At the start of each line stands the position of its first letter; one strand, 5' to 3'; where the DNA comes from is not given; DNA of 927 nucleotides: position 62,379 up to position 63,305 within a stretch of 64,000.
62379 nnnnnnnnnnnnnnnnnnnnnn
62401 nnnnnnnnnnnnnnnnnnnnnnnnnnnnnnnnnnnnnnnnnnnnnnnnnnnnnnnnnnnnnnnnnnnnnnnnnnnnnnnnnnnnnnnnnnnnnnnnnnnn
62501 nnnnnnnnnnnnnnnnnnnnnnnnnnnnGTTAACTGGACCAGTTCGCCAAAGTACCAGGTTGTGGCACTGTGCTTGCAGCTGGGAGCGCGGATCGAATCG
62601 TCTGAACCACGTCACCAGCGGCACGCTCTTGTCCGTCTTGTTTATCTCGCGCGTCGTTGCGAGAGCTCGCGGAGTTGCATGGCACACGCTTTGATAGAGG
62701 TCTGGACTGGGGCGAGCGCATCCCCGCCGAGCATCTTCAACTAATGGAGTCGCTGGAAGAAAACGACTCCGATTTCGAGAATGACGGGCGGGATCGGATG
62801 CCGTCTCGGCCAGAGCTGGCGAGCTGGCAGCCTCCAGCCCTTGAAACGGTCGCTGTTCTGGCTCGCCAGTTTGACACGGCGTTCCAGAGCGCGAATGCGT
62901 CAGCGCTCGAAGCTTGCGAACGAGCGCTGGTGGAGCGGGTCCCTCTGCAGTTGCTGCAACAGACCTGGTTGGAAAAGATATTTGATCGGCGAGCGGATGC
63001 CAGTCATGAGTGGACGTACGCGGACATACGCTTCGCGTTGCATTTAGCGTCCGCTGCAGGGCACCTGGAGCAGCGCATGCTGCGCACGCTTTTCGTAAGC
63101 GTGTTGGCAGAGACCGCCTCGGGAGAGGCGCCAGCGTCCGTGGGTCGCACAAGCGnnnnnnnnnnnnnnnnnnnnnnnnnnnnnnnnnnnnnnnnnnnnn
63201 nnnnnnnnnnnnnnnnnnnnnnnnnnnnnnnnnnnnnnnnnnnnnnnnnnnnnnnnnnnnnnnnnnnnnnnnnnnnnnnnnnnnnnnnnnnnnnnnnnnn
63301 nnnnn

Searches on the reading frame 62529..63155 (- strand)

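Call 15: search_protein_families(library=pfam, max_evalue=0.001, proteins=[window:62529-63155:-])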
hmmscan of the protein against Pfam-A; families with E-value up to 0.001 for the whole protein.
window:62529-63155:- (209 aa): 0 families

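Call 26: search_protein_families(library=pfam, max_evalue=1, proteins=[window:62529-63155:-])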
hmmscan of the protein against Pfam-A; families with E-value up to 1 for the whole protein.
window:62529-63155:- (209 aa): 1 family
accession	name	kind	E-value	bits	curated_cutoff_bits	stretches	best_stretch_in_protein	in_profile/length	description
PF00253.27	Ribosomal_S14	-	0.11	12.7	27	1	8-36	2-30/54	Ribosomal protein S14p/S29e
